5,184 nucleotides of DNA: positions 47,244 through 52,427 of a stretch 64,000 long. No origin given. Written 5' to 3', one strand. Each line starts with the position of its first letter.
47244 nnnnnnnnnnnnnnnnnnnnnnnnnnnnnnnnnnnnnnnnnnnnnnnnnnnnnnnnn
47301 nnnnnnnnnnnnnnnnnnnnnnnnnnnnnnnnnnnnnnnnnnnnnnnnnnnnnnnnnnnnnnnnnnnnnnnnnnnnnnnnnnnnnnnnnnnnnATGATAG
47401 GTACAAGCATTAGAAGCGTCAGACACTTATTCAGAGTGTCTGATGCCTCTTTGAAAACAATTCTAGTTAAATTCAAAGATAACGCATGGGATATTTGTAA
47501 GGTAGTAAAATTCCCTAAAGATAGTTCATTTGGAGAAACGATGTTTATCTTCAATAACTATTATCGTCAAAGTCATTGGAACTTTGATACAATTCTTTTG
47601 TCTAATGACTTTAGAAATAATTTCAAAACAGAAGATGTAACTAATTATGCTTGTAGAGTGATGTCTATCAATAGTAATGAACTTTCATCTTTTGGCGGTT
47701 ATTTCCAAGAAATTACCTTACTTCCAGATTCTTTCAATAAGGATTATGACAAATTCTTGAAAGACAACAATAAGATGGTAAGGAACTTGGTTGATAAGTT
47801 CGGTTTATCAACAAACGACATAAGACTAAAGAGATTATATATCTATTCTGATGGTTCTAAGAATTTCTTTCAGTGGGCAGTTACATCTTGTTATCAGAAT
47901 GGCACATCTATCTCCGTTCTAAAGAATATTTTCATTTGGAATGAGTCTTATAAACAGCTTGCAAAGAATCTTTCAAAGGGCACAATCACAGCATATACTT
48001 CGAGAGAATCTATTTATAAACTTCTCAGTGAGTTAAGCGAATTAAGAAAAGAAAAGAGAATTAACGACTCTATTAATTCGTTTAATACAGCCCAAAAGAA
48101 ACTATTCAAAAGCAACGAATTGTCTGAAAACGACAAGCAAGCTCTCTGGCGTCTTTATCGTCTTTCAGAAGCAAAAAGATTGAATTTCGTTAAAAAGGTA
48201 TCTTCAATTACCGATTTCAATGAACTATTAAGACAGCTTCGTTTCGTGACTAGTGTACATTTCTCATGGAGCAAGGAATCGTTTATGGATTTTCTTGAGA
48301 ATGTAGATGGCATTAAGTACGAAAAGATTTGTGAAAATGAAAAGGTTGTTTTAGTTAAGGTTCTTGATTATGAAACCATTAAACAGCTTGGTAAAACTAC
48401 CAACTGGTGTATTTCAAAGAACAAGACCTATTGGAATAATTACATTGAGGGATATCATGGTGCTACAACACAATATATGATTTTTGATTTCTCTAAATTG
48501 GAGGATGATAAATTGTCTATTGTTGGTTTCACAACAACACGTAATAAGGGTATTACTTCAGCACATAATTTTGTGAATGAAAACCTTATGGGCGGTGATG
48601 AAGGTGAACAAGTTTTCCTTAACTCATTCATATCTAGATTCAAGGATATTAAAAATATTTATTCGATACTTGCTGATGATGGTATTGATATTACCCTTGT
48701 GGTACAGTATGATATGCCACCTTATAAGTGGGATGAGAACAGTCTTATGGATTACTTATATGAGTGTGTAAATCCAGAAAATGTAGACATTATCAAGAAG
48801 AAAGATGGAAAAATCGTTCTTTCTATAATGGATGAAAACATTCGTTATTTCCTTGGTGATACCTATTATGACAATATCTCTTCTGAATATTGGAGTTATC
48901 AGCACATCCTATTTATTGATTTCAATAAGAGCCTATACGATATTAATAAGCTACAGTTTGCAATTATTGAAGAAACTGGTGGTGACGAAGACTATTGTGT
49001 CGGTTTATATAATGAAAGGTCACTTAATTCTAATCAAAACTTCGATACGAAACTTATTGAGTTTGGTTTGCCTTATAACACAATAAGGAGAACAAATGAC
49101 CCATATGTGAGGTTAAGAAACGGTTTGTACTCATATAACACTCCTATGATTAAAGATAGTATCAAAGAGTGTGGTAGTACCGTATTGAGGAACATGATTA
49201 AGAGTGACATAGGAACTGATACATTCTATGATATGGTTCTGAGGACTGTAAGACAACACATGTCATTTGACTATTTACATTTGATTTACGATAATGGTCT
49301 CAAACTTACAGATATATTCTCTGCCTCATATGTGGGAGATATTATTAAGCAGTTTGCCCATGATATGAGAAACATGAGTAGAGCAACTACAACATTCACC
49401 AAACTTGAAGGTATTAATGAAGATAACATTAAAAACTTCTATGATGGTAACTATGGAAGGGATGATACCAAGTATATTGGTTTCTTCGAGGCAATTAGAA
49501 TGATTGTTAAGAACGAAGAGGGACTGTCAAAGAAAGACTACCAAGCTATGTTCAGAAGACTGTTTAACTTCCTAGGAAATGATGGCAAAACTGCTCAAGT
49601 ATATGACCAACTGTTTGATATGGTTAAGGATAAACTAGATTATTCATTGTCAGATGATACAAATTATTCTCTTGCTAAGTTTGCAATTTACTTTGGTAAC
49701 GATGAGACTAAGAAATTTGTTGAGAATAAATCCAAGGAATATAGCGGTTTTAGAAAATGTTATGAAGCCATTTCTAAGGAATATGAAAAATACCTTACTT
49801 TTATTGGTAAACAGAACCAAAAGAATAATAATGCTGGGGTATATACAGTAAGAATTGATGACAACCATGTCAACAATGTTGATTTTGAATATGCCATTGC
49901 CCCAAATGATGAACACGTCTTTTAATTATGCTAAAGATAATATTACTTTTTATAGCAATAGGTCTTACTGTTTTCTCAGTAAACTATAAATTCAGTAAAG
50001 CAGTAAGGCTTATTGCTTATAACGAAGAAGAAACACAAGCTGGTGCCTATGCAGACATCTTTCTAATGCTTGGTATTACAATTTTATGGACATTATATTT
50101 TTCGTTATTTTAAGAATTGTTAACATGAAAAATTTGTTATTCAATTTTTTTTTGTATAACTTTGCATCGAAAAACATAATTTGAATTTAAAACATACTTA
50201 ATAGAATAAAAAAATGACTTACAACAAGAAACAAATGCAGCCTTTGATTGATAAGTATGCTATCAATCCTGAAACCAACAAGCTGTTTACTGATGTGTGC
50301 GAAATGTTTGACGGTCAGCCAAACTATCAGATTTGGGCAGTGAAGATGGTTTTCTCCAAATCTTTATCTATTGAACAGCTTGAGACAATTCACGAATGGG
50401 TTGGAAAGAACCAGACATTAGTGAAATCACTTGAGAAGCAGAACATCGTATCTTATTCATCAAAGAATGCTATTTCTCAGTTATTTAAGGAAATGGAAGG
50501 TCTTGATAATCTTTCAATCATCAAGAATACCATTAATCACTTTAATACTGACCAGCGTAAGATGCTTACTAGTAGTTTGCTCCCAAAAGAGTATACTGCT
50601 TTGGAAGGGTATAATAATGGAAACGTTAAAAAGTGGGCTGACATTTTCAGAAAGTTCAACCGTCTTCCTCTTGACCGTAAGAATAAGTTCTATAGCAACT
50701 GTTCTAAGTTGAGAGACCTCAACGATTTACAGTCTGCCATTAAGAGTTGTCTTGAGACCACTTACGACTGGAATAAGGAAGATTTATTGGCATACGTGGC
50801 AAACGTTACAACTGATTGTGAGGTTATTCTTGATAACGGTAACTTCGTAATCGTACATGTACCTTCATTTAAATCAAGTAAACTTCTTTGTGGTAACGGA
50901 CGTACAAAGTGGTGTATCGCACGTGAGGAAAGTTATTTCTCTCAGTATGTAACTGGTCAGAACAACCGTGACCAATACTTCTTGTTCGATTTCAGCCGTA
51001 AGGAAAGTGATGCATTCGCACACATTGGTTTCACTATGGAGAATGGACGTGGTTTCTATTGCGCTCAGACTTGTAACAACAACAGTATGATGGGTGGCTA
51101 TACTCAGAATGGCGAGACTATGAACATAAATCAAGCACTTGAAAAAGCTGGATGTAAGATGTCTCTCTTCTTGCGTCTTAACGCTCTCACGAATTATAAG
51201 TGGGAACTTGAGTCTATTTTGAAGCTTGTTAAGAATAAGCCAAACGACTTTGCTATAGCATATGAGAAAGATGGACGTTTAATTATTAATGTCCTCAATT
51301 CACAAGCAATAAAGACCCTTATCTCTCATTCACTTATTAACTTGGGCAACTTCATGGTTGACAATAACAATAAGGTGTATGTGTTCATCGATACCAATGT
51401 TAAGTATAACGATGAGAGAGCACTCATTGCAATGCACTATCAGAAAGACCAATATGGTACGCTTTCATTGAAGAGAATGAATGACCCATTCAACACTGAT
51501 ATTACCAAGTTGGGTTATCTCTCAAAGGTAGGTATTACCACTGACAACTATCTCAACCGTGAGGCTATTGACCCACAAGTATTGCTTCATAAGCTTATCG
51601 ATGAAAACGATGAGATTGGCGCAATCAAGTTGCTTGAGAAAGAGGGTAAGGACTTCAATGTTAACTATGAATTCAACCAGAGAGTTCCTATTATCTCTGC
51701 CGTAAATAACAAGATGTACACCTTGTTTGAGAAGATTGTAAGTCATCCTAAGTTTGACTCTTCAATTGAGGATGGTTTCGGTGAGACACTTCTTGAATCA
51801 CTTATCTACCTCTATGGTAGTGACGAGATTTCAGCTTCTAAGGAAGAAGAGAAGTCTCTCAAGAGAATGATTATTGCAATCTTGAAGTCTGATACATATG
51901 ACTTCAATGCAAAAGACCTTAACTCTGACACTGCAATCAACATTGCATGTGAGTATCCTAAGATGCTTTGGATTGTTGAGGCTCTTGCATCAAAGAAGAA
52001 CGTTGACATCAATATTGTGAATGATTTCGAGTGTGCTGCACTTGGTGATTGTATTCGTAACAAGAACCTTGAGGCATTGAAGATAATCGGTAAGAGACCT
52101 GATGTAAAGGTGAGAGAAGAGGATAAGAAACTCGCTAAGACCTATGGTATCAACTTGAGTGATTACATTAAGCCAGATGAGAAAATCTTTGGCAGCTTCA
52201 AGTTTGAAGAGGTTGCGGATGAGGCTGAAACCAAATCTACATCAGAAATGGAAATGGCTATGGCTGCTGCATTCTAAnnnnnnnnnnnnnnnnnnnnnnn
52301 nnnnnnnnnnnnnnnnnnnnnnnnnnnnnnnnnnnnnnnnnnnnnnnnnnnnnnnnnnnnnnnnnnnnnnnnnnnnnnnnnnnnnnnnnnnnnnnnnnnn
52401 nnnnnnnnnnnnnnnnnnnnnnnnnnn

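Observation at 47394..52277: Two paralogous giant proteins, one with ankyrin-like repeats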

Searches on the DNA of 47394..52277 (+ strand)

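Call 6: search_dna_similar(query=window:47394-52277:+, collection=phages, mode=near, max_rows=20)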
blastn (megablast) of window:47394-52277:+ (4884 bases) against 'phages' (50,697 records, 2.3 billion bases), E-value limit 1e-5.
No match.

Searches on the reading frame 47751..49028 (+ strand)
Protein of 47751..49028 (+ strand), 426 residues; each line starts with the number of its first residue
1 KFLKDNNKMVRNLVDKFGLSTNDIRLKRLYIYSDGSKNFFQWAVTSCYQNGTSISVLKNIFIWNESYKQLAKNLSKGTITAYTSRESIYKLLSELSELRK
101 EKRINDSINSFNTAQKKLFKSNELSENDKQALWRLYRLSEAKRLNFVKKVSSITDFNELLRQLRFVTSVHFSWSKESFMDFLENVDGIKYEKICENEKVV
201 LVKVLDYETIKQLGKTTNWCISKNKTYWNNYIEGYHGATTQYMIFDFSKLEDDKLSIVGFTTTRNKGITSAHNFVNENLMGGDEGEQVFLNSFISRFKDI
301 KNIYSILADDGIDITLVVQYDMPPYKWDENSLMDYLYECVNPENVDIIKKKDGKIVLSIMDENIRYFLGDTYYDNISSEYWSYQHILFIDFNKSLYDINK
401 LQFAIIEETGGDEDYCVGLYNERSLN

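Call 71: search_dna_similar(query=window:47751-49028:+, collection=phages, mode=protein, max_evalue=10, max_rows=40)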
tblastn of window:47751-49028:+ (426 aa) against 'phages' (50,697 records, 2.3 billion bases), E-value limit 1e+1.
Records with a match: 2; places in all: 3; records where one place covers at least 80% of the query: 0.
Best place of each record, by identity: <60% 2.
By first word of the organism name: uncultured 2.
By host as written in the record: - 2.
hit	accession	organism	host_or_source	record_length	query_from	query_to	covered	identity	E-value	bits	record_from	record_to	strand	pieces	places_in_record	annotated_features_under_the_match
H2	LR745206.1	uncultured phage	metagenomic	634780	10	273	62%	25.6%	1e-7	61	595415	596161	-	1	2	record has no annotation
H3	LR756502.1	uncultured phage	metagenomic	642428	199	272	17%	26.3%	5e-1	39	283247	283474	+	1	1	record has no annotation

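Call 95: get_annotated_region(hit=H2, flank=2500)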
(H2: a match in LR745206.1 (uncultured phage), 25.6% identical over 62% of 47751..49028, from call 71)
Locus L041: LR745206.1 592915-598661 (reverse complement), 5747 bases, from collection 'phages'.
description: uncultured phage genome assembly, chromosome: 1.
organism: uncultured phage (NCBI taxid 278008)
taxonomy: Viruses; environmental samples
host: -; source: metagenomic; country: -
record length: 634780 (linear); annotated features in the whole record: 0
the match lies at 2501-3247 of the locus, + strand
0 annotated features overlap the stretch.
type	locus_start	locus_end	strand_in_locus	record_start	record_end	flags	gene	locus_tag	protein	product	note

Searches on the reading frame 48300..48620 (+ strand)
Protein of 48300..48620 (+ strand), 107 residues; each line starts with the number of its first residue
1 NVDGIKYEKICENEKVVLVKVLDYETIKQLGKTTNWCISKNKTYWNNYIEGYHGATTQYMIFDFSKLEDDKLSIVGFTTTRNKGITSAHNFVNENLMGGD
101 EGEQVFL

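Call 94: search_protein_families(library=phrogs, proteins=[window:48300-48620:+], max_evalue=1)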
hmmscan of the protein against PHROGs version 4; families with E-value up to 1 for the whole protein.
window:48300-48620:+ (107 aa): 1 family
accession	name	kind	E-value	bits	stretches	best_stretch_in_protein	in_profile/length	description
phrog_2813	-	head and packaging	0.16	11.8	1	2-57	296-352/451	virion structural protein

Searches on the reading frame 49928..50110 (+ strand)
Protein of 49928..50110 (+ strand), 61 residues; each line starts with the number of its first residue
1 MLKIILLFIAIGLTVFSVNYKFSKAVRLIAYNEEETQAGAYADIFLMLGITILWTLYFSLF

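Call 4: search_protein_families(library=pfam, proteins=[window:49928-50110:+], max_evalue=1)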
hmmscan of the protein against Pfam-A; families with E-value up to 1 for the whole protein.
window:49928-50110:+ (61 aa): 2 families
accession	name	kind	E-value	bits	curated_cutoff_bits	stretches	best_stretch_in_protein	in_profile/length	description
PF20403.5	DUF6693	-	0.023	15.3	31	1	3-56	18-76/104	Family of unknown function (DUF6693)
PF14927.11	Neurensin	-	0.4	10.8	27.7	0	4-35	47-76/132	Neurensin/Transmembrane protein 74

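Call 5: search_protein_families(library=phrogs, proteins=[window:49928-50110:+], max_evalue=0.01)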
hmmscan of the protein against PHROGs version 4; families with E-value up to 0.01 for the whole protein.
window:49928-50110:+ (61 aa): 0 families

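Call 110: search_protein_families(library=ncbifam, proteins=[window:49928-50110:+], max_evalue=0.01)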
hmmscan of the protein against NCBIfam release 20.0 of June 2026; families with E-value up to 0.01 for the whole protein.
window:49928-50110:+ (61 aa): 0 families
